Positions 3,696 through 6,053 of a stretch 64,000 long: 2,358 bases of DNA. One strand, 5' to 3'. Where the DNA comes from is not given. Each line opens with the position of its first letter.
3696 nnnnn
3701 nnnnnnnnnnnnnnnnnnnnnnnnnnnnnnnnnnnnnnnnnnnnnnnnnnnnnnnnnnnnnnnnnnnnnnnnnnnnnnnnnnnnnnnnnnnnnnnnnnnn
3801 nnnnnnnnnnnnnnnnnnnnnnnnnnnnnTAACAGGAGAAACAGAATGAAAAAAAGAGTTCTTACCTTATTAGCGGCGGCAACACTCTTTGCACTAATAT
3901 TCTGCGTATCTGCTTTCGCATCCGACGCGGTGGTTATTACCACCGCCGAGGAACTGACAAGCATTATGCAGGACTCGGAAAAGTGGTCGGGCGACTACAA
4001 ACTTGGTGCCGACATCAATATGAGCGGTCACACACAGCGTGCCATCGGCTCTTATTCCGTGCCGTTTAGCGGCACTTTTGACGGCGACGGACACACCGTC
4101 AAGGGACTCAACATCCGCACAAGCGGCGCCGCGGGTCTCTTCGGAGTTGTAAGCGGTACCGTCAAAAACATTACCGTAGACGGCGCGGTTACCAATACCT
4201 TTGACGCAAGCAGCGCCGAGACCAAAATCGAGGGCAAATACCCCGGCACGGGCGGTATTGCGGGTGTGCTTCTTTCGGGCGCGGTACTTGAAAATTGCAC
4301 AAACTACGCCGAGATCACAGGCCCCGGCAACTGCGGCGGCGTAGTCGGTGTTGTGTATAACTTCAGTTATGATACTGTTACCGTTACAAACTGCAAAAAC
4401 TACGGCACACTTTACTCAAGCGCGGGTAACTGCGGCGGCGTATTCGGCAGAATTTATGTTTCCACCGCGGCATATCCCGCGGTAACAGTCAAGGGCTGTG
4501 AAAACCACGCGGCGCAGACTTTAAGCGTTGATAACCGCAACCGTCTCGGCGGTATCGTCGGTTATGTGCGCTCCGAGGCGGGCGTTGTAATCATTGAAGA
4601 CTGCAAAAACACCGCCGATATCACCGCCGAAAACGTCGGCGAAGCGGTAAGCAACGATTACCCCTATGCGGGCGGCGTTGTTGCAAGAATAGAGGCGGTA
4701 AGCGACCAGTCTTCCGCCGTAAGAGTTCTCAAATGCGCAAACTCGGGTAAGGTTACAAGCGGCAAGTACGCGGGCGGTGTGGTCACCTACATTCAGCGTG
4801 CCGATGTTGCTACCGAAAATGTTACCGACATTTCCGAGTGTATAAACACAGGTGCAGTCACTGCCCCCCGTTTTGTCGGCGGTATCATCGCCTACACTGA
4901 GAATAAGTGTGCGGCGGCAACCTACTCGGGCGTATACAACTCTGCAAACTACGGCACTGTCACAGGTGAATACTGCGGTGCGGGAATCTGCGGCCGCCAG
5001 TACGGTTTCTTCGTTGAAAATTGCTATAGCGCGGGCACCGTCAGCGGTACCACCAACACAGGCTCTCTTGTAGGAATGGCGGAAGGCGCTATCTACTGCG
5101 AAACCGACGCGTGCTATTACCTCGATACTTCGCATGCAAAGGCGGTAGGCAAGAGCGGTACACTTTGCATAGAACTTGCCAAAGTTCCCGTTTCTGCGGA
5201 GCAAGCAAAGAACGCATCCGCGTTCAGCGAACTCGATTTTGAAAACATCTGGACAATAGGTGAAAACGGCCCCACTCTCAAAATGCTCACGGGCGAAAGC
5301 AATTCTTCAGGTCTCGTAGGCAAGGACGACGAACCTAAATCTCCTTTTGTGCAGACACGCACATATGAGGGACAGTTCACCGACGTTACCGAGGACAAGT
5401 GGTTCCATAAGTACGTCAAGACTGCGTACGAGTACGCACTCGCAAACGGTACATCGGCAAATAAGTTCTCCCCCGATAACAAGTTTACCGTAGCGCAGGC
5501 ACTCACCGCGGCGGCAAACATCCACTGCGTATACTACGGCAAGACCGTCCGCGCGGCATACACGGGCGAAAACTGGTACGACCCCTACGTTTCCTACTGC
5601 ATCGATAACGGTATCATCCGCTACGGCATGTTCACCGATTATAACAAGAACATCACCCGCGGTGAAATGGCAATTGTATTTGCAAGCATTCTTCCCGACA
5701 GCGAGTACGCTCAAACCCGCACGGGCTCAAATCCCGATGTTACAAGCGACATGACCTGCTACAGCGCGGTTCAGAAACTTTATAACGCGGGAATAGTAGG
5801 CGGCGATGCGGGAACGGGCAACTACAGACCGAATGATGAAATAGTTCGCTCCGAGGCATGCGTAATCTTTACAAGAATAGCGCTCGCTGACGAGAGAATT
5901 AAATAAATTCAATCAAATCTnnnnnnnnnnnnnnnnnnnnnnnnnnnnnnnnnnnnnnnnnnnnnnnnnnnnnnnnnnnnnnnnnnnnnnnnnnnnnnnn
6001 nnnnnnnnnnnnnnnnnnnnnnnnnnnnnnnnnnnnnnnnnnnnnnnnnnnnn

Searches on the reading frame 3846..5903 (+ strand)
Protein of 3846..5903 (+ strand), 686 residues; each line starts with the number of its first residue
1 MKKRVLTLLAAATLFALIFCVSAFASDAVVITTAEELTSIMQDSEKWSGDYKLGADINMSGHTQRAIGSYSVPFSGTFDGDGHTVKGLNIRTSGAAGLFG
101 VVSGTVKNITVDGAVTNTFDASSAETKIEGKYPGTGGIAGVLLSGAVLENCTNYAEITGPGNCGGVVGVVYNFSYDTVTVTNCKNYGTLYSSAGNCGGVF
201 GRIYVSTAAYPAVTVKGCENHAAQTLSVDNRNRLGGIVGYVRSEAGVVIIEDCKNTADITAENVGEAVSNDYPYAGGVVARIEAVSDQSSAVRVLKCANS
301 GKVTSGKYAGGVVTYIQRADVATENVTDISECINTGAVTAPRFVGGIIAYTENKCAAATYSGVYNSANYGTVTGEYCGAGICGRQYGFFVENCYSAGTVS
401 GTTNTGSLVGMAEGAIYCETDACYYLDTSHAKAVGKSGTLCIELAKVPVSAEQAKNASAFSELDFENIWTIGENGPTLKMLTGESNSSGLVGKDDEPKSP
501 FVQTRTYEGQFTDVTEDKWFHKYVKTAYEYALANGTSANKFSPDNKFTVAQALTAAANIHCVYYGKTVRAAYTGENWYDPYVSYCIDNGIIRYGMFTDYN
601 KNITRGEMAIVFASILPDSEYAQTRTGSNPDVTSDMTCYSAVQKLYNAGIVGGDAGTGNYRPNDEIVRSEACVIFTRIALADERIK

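Call 62: search_protein_families(library=pfam, proteins=[window:3846-5903:+], max_evalue=0.0001)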
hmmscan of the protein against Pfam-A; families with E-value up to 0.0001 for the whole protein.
window:3846-5903:+ (686 aa): 1 family
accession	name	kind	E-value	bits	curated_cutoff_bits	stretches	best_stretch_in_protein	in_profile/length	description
PF00395.25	SLH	-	2.8e-18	66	20.8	1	511-552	2-43/44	S-layer homology domain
